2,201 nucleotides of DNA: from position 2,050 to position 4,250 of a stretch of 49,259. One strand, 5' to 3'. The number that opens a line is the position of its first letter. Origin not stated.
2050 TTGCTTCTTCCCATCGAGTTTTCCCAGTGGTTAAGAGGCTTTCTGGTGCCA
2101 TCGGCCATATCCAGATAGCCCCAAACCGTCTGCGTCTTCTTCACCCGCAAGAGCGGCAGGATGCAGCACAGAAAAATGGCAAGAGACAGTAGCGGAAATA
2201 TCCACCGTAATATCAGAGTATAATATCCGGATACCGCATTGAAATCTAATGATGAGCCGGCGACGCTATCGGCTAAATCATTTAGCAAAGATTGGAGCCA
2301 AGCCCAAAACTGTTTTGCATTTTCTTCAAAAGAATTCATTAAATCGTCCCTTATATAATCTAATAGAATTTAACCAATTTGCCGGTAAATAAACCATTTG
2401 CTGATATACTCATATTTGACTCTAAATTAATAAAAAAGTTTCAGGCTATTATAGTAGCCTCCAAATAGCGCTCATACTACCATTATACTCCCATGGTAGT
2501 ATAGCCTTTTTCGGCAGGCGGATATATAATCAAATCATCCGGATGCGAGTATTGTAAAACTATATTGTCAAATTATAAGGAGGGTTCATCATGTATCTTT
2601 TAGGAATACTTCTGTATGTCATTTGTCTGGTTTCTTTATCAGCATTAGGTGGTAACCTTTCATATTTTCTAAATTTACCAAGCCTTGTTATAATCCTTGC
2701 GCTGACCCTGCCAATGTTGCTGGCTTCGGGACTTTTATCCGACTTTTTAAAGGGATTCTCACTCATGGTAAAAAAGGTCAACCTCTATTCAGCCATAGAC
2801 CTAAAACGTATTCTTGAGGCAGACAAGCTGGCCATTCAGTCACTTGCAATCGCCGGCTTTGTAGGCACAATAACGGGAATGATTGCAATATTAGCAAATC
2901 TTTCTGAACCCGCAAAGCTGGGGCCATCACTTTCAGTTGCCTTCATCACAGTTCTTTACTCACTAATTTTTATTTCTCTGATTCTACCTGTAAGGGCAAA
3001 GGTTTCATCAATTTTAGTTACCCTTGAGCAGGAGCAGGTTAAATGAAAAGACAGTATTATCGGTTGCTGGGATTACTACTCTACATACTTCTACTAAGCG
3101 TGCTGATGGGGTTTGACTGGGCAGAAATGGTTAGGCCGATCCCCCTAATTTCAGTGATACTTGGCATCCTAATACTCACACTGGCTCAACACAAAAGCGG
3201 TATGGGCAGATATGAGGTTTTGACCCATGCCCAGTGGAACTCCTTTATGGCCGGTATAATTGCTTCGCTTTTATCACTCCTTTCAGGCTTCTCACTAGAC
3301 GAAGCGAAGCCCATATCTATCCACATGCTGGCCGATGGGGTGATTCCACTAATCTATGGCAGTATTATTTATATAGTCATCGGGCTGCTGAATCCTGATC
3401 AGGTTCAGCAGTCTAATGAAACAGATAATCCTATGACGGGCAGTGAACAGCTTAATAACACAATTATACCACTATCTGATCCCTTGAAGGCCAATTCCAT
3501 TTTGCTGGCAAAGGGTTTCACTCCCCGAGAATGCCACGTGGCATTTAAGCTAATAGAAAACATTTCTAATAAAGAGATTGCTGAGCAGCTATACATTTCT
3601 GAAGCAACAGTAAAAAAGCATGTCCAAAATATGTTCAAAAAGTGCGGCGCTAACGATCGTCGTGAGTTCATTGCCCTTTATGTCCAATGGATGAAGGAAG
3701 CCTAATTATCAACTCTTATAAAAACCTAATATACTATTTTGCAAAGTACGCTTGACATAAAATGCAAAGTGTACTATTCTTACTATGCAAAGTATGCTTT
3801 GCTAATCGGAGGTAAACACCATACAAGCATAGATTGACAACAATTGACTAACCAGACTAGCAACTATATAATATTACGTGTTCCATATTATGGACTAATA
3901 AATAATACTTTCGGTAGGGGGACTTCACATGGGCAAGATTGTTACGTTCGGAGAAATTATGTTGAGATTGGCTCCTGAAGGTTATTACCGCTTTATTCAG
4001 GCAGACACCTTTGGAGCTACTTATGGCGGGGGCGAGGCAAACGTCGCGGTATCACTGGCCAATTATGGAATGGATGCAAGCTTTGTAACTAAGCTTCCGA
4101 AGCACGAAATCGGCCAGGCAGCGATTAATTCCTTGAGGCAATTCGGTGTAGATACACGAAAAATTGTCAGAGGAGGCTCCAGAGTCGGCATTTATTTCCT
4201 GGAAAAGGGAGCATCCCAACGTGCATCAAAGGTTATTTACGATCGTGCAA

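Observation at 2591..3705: Coupled pair of miniature MotA/ExbB/TolQ-like membrane proteins, one fused to a LuxR-type DNA-binding domain, with no MotB/ExbD/TolR partner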

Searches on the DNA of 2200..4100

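Call 85: search_rna_families(source=window, start=2200, end=4100, threshold=evalue, max_evalue=1)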
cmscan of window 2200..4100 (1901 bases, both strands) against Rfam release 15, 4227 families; matches with E-value up to 1: 1.
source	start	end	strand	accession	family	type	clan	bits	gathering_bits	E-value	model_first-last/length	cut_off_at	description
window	2874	2912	+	RF01641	ceN53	Gene; snRNA; snoRNA; CD-box;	-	19.8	50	0.8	1-74/74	no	Caenorhabditis snoRNA ceN53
